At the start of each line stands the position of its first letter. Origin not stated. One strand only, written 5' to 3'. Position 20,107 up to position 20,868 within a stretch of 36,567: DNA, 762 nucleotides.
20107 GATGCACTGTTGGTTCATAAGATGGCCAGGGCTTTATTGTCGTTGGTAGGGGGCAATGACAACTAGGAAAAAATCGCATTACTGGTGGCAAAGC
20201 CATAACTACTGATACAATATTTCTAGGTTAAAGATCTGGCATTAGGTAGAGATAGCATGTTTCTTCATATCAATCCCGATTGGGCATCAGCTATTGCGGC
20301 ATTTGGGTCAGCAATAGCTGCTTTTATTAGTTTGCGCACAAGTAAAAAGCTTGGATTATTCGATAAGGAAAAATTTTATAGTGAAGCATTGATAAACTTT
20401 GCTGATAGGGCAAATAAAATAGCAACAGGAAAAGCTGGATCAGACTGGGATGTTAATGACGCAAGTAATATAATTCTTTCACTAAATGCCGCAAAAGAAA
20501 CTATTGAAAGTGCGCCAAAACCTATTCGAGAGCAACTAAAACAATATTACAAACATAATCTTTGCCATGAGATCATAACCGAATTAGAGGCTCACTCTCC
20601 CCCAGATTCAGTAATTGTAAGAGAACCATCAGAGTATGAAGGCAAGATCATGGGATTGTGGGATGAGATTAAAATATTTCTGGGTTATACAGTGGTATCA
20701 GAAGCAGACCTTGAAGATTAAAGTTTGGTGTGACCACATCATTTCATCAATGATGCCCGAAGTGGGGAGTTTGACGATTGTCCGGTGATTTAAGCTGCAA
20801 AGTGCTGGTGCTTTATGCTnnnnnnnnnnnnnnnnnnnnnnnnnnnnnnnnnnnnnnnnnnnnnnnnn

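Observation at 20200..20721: Low-GC membrane-anchored gene inserted immediately upstream of phd-doc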

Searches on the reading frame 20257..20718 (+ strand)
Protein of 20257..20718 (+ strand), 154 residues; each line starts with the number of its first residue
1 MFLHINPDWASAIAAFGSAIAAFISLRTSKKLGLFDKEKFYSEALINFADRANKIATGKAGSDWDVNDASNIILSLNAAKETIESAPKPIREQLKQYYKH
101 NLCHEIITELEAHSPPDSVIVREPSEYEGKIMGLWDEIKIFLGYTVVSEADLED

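Call 5: search_protein_families(library=pfam, proteins=[window:20257-20718:+], max_evalue=0.1)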
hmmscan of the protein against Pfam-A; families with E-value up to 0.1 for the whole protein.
window:20257-20718:+ (154 aa): 1 family
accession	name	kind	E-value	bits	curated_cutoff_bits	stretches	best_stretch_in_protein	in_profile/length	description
PF00542.24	Ribosomal_L12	-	0.025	15.3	25.9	1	74-96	25-47/67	Ribosomal protein L7/L12 C-terminal domain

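Call 9: search_dna_similar(query=window:20257-20718:+, collection=phages, mode=protein, max_rows=30, max_evalue=0.01)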
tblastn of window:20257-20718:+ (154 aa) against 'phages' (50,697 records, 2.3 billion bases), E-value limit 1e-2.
Records with a match: 2; places in all: 2; records where one place covers at least 80% of the query: 2.
Best place of each record, by identity: <60% 2.
By first word of the organism name: Escherichia 2.
By host as written in the record: Escherichia coli str. K-12 substr. MG1655 1; Escherichia coli C 1.
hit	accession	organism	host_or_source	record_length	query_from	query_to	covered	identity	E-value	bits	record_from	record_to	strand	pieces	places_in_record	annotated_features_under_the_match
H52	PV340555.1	Escherichia phage PhiR26_1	Escherichia coli str. K-12 substr. ...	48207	28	154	82%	35.6%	9e-9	59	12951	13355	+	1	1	hypothetical protein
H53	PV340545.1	Escherichia phage PhiR5_1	Escherichia coli C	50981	28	154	82%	34.8%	1e-7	56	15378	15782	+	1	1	hypothetical protein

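Call 10: search_protein_families(library=padloc, proteins=[window:20257-20718:+], max_evalue=1)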
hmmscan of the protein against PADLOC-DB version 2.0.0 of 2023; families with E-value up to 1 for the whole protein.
window:20257-20718:+ (154 aa): 0 families

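Call 11: search_protein_families(library=phrogs, proteins=[window:20257-20718:+], max_evalue=0.1)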
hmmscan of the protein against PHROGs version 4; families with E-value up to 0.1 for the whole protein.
window:20257-20718:+ (154 aa): 1 family
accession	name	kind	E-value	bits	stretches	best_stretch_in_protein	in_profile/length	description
phrog_1779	-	unknown function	4.7e-63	213.1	1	1-154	1-169/169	-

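Call 12: search_protein_families(library=ncbifam, proteins=[window:20257-20718:+], max_evalue=0.1)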
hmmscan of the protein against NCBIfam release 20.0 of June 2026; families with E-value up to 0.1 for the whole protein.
window:20257-20718:+ (154 aa): 0 families

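Call 13: find_homologous_proteins(query=window:20257-20718:+, max_evalue=0.01)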
Query window:20257-20718:+ (154 aa): 1 proteins with E <= 0.01 among 50 candidates.
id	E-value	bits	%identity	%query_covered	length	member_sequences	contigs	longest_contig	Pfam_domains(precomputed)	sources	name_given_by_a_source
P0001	8.2e-95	333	99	100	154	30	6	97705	-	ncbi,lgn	ncbi:hypothetical protein ACTTPN_003756 [Escherichia coli]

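Call 15: get_annotated_region(hit=H52, flank=6000)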
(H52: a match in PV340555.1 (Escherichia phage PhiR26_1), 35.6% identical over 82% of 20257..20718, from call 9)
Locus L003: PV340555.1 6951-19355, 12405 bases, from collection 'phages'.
description: Escherichia phage PhiR26_1, complete genome.
organism: Escherichia phage PhiR26_1 (NCBI taxid 3416477)
taxonomy: Viruses
host: Escherichia coli str. K-12 substr. MG1655; source: -; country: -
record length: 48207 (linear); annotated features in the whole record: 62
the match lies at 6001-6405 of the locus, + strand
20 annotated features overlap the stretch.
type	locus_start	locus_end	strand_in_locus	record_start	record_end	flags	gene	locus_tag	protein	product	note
CDS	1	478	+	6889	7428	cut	-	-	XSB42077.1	cII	activator protein cII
CDS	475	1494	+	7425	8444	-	-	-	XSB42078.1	DNA replication protein O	-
CDS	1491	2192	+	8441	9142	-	-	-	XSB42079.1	DNA replication protein P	-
CDS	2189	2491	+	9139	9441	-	-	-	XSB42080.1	exclusion protein Ren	exclusion protein ren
CDS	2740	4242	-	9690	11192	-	-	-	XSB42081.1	PD-lambda-1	-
CDS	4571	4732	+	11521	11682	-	-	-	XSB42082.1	hypothetical protein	-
CDS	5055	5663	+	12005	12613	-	-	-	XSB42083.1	Rha protein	-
CDS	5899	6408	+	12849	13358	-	-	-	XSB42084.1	hypothetical protein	-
CDS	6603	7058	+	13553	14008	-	-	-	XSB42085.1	hypothetical protein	hypothetical protein YbcN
CDS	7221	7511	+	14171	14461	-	-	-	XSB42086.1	hypothetical protein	hypothetical protein YbcO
CDS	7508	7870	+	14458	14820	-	-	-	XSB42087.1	RusA resolvase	Holliday junction resolvase / Crossover junctionendodeoxyribonuclease rusA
CDS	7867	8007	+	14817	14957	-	-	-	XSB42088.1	hypothetical protein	hypothetical protein YlcG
CDS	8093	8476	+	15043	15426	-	-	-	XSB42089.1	antitermination protein Q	-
CDS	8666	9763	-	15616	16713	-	-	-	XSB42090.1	OmpD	Outer membrane porin OmpD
CDS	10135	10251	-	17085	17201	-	-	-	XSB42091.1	hypothetical protein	-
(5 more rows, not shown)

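Call 16: get_annotated_region(hit=H53, flank=6000)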
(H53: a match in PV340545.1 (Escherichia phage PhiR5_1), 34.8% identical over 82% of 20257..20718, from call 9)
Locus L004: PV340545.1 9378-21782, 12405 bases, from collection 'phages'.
description: Escherichia phage PhiR5_1, complete genome.
organism: Escherichia phage PhiR5_1 (NCBI taxid 3416467)
taxonomy: Viruses
host: Escherichia coli C; source: -; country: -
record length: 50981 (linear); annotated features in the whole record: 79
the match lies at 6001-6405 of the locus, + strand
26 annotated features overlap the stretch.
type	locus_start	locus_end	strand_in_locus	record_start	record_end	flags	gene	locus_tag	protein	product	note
CDS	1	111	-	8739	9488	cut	-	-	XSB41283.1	HipA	HipA toxin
CDS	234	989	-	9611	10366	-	-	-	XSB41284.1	cI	repressor protein cI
CDS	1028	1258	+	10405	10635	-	-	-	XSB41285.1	Cro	transcriptional regulator cro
CDS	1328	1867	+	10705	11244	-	-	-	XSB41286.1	cII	activator protein cII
CDS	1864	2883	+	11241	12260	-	-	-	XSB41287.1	DNA replication protein O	-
CDS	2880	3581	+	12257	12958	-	-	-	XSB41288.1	DNA replication protein P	-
CDS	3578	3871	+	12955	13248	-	-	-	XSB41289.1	exclusion protein Ren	exclusion protein ren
CDS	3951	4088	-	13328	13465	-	-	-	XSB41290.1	hypothetical protein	-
CDS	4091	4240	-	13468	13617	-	-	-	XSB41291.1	hypothetical protein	-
CDS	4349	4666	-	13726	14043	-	-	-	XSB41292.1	hypothetical protein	FIG00638188: hypothetical protein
CDS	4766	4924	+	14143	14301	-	-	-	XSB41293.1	hypothetical protein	-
CDS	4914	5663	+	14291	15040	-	-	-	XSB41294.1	Rha protein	-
CDS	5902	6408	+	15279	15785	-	-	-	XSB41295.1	hypothetical protein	-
CDS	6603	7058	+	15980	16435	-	-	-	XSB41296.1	NinB protein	recombination protein NinB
CDS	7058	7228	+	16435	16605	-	-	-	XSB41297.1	NinE protein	hypothetical protein NinE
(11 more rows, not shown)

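Call 20: search_dna_similar(query=window:20257-20718:+, collection=plasmids, mode=protein, max_rows=40, max_evalue=0.01, rows=spread)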
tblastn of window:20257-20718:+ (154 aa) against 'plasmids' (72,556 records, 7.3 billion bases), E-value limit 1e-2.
Records with a match: 11; places in all: 11; records where one place covers at least 80% of the query: 11.
Best place of each record, by identity: >=99% 1; 95-99% 8; <60% 2.
By first word of the organism name: Escherichia 10; Enterobacter 1.
By predicted mobility (MOB-suite, as given by PLSDB): non-mobilizable 11.
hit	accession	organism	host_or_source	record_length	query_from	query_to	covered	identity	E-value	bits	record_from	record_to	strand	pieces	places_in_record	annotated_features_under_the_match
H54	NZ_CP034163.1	Escherichia albertii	urine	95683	1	154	100%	99.4%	7e-86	280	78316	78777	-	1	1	hypothetical protein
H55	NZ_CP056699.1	Escherichia marmotae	culture,Freshwater sample from ...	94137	1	154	100%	98.7%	2e-85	279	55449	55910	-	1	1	hypothetical protein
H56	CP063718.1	Escherichia coli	Veal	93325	1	154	100%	98.7%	4e-85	278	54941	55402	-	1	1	hypothetical protein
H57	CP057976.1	Escherichia coli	culture,Pooled cattle faecal samples ...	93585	1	154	100%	98.7%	4e-85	278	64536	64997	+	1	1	hypothetical protein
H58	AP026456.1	Escherichia coli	whole organism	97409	1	154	100%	98.7%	4e-85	278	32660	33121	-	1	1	hypothetical protein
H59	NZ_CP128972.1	Escherichia coli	-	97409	1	154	100%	98.7%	4e-85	278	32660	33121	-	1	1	hypothetical protein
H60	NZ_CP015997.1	Escherichia coli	whole organism,poultry meat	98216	1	154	100%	98.7%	4e-85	278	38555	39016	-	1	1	hypothetical protein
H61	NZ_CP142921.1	Escherichia coli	cell culture,Estuary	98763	1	154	100%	98.7%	4e-85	278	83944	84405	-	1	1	hypothetical protein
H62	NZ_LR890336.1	Escherichia coli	Homo sapiens,blood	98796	1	154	100%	98.7%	4e-85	278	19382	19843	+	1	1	hypothetical protein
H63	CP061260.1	Escherichia coli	Homo sapiens,cell culture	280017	28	154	82%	35.6%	3e-8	59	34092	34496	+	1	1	hypothetical protein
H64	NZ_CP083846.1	Enterobacter asburiae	Homo sapiens,sputum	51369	30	154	81%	31.5%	2e-7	56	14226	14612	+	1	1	hypothetical protein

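Call 21: search_protein_representatives(protein=window:20257-20718:+)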
Query: 154 residues. Proteins with E-value up to 0.001 (for the whole library): 21; up to 1e-10: 7; up to 1e-30: 1. The best 21 are listed.
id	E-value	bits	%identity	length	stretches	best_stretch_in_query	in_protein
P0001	2.6e-95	332.6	99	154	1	1-154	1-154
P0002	4.5e-15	72.2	34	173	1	10-154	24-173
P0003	5.3e-14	68.8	41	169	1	10-145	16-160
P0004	1.7e-13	67.1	36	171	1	10-154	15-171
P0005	5.1e-13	65.6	35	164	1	7-154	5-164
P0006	6.8e-13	65.2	34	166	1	11-152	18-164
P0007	1.0e-11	61.4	34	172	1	10-154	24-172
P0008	3.0e-10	56.6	33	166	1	11-154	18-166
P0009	1.1e-09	54.8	32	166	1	10-154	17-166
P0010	2.9e-09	53.4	34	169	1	10-154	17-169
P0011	4.5e-09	52.8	35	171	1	10-154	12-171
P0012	2.2e-07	47.3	33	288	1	5-143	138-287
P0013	3.2e-07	46.8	31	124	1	39-154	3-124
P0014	6.9e-07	45.7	34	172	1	10-154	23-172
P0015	7.3e-07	45.6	29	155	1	10-141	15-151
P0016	1.3e-06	44.8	30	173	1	10-154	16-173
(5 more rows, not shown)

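Call 24: find_encoding_contigs(protein=P0002, flank=6000, max_places=4)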
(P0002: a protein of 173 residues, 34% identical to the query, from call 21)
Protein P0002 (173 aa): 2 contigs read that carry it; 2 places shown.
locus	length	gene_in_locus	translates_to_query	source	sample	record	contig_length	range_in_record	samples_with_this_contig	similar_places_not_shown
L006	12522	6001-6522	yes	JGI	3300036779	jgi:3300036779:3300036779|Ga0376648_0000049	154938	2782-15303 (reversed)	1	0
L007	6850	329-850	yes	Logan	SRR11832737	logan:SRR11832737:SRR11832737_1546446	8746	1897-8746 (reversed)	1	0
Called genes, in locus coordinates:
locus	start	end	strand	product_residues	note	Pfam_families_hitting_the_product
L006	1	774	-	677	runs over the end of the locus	PF06630:Exonuc_VIII, PF16473:Rv2179c-like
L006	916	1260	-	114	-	PF02082:Rrf2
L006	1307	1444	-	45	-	-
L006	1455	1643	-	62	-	-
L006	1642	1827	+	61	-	-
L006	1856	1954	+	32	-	-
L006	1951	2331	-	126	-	PF01381:HTH_3, PF07022:Phage_CI_repr (weak), PF15943:YdaS_toxin (weak)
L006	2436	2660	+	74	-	PF14549:P22_Cro (weak), PF15943:YdaS_toxin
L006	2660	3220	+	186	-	PF06254:YdaT_toxin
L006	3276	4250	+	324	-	PF07120:DUF1376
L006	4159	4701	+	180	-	PF06992:Phage_lambda_P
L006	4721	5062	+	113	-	PF13412:HTH_24 (weak)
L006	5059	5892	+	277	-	PF02086:MethyltransfD12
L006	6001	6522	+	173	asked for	-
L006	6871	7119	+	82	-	-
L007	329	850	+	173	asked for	-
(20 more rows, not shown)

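Call 25: find_encoding_contigs(protein=P0003, flank=6000, max_places=4)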
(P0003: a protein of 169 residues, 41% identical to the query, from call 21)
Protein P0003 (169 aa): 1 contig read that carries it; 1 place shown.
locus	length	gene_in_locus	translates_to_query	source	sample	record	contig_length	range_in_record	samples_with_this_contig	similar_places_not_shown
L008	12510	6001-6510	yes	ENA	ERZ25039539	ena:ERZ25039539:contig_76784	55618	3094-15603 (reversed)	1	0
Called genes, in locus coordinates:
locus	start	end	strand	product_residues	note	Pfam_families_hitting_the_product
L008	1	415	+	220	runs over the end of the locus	-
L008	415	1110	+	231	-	-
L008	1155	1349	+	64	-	-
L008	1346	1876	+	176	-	-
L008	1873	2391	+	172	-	PF26885:Phage_Mu_Gp12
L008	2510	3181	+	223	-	-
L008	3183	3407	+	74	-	-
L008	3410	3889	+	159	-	PF13649:Methyltransf_25 (faint), PF08241:Methyltransf_11 (faint)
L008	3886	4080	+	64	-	-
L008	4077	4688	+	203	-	-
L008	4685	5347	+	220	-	-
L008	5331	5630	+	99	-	-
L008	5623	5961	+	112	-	-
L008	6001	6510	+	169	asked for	-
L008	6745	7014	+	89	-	-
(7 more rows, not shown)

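Call 26: predict_structure(alignment_id=A1)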
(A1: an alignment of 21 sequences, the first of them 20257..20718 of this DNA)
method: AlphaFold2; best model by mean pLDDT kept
length: 154 residues; sequences in the alignment: 21
mean_pLDDT: 87.7   pTM: 0.74
mean pLDDT of the five models: 87.7, 85.9, 82.1, 81.9, 80.7
residues with pLDDT >= 90: 90; 70-90: 51; 50-70: 12; < 50: 1
segments of 3 or more residues with pLDDT < 50: none
pLDDT, mean of each block of 10 residues (from residue 1): 61 72 77 87 98 97 94 98 96 97 97 87 82 94 84 75
secondary structure, 60 per line:
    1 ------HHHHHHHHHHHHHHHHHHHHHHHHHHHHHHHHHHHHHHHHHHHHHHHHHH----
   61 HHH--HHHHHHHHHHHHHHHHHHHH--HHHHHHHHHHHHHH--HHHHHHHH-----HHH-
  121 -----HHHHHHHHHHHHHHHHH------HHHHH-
elements in order: H7-56 H66-85 H88-101 H104-111 H126-142 H149-153

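Call 28: list_cluster_members(proteins=[window:20257-20718:+, P0002, P0004, P0005, P0012])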
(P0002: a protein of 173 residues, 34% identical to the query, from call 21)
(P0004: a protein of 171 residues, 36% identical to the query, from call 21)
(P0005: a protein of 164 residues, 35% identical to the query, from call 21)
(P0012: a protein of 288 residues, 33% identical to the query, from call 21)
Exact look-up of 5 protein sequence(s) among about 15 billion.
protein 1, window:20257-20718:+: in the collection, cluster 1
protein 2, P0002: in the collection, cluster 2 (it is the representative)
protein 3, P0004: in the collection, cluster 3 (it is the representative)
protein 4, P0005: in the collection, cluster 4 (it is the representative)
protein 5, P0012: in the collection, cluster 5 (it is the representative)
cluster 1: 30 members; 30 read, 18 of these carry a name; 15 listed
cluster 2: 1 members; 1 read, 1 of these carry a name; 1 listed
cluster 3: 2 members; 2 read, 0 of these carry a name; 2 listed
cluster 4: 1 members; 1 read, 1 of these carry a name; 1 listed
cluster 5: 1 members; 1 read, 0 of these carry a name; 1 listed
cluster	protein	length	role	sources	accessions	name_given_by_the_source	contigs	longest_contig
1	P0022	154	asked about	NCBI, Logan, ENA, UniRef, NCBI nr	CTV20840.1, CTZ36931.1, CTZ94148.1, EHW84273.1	TPA: hypothetical protein ACRVWQ_004248 [Escherichia coli] | hypothetical protein n=1 Tax=Escherichia coli TaxID=562 RepID=UPI0002511CD5 | hypothetical protein [Escherichia coli]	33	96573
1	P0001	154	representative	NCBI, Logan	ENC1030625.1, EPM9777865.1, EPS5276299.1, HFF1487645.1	hypothetical protein ACTTPN_003756 [Escherichia coli]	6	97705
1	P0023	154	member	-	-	hypothetical protein ACRWTT_15515 [Escherichia coli] | hypothetical protein | Uncharacterized protein n=1 Tax=Escherichia coli TaxID=562 RepID=A0A2A2XEQ4_ECOLX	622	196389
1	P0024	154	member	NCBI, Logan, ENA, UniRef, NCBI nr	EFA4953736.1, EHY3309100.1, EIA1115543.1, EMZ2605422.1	hypothetical protein ACH4MR_23440 (plasmid) [Escherichia marmotae] | Uncharacterized protein n=1 Tax=Escherichia marmotae TaxID=1499973 RepID=A0A7W3ANF9_9ESCH | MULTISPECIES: hypothetical protein [Escherichia]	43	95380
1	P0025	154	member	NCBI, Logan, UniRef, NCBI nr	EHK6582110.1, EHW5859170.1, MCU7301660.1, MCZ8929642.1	hypothetical protein OM190_16045 [Escherichia albertii] | hypothetical protein n=1 Tax=Escherichia albertii TaxID=208962 RepID=UPI001D5D1747 | hypothetical protein [Escherichia albertii]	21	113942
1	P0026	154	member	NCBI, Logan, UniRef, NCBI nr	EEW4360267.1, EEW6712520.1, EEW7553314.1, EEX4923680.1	hypothetical protein D9M08_22205 [Escherichia albertii] | hypothetical protein n=1 Tax=Escherichia albertii TaxID=208962 RepID=UPI000F5D5C77 | hypothetical protein [Escherichia albertii]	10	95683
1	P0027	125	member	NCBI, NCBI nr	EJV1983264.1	hypothetical protein N6J69_004774, partial [Escherichia coli] | hypothetical protein [Escherichia coli]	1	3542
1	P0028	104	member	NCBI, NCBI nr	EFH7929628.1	hypothetical protein GSM41_25175, partial [Escherichia coli] | hypothetical protein [Escherichia coli]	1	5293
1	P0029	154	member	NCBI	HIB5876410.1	TPA: hypothetical protein ACWXEZ_003723 [Escherichia coli]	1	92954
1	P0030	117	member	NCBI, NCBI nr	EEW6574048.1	hypothetical protein D7J78_005089, partial [Escherichia coli] | hypothetical protein [Escherichia coli]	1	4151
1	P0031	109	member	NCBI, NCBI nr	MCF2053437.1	hypothetical protein L1K44_32640, partial [Escherichia coli] | hypothetical protein [Escherichia coli]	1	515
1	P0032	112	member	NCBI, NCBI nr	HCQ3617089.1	TPA: hypothetical protein OKD13_004151, partial [Escherichia coli] | hypothetical protein [Escherichia coli]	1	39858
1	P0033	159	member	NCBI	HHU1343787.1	TPA: hypothetical protein ACUAHG_005003, partial [Escherichia coli]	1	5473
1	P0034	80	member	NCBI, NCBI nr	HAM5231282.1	TPA: hypothetical protein IB045_003634, partial [Escherichia coli] | hypothetical protein [Escherichia coli]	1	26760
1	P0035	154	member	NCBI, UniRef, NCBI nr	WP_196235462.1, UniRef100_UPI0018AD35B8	hypothetical protein [Escherichia coli] | hypothetical protein n=1 Tax=Escherichia coli TaxID=562 RepID=UPI0018AD35B8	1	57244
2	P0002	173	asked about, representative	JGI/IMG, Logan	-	hypothetical protein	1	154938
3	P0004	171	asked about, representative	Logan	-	-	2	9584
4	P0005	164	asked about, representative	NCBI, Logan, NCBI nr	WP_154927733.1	hypothetical protein [Pantoea agglomerans]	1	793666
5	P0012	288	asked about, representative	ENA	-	-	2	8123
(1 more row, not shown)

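Call 32: fold_search(model_id=the predicted structure, library=viral)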
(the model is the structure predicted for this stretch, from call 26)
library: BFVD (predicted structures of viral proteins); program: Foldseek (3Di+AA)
matches with E <= 10: 263; with E <= 0.001: 0
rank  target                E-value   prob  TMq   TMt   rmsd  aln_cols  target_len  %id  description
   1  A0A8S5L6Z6            3.2e-01  0.84  0.42  0.43   8.3       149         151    9  Uncharacterized protein [Siphoviridae sp. ctnFV5]
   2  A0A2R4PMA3            3.4e-01  0.93  0.45  0.30   8.1       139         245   15  (no name in the UniProt tables at hand)
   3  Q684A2                3.4e-01  0.63  0.32  0.41   9.5       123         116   15  (no name in the UniProt tables at hand)
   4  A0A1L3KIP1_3          5.2e-01  0.38  0.26  0.05  14.1       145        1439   12  Replicase polyprotein 1ab [Beihai hermit crab virus 4]
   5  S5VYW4                5.2e-01  0.33  0.29  0.26  17.9       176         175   15  Exonuclease [Campylobacter phage CP8]
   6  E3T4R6                5.2e-01  0.30  0.27  0.18  17.2       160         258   17  Uncharacterized protein [Cafeteria roenbergensis virus (strain BV-PW1)]
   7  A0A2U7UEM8            6.4e-01  0.33  0.28  0.10  11.4       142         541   13  Uncharacterized protein [Pandoravirus macleodensis]
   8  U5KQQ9                8.3e-01  0.30  0.29  0.22  11.9       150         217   11  (no name in the UniProt tables at hand)
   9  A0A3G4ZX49            8.8e-01  0.28  0.33  0.21  14.4       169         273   17  Uncharacterized protein [Edafosvirus sp.]
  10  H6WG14                8.8e-01  0.11  0.20  0.07  13.7       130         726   12  Virion structural protein and packaging [Cyanophage S-TIM5]
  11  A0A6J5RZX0            1.1e+00  0.21  0.32  0.09   9.5       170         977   11  Phage tail tape measure protein [uncultured Caudovirales phage]
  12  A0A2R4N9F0            1.1e+00  0.20  0.27  0.15  11.3       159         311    9  (no name in the UniProt tables at hand)
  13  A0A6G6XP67            1.4e+00  0.15  0.24  0.29   8.6        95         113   16  (no name in the UniProt tables at hand)
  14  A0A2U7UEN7            1.5e+00  0.28  0.31  0.29   8.6       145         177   10  Uncharacterized protein [Pandoravirus macleodensis]
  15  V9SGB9                1.5e+00  0.25  0.32  0.34   8.2       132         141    9  Uncharacterized protein [Tunisvirus fontaine2]
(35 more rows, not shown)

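Call 53: find_homologous_proteins(query=A1, max_evalue=0.001)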
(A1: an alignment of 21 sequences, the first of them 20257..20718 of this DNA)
Query A1 (21 sequences) (154 aa, profile of the alignment): 25 proteins with E <= 0.001 among 7293 candidates.
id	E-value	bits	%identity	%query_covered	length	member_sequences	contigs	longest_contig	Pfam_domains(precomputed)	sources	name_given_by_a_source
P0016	2.2e-56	208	27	84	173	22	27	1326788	-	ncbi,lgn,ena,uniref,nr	ncbi:hypothetical protein SNN84_003381 [Cronobacter sakazakii]|uniref:Uncharacterized protein n=2 Ta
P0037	2.2e-55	205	29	91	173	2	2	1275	-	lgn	-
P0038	5.6e-53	197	30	84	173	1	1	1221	-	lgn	-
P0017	6.1e-47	177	28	90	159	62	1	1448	-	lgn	-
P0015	1.9e-44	169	28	86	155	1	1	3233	-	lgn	-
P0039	8.7e-44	167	30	90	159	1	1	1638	-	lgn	-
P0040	7.8e-43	164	25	70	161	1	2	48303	-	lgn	-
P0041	1.4e-42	163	33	81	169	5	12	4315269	-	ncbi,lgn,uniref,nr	ncbi:hypothetical protein SNN68_003886 [Cronobacter sakazakii]|uniref:hypothetical protein n=1 Tax=C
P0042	3.4e-42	162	26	94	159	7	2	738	-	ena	-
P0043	9.1e-42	160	29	81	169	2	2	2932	-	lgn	-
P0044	3.6e-40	155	27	84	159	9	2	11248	-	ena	-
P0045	1.3e-39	153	32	90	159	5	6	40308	-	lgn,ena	-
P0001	2.6e-39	152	99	100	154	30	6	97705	-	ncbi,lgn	ncbi:hypothetical protein ACTTPN_003756 [Escherichia coli]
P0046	7.8e-39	151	32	94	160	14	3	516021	-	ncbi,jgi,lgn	-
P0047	1.2e-38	150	33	94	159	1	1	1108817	-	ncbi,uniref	ncbi:hypothetical protein ACLEXX_02035 [Enterobacter ludwigii]|uniref:hypothetical protein n=1 Tax=E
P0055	5.5e-36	142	29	68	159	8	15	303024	-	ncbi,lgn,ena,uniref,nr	ncbi:TPA: hypothetical protein ACH27V_002444 [Klebsiella quasipneumoniae subsp. similipneumoniae]|un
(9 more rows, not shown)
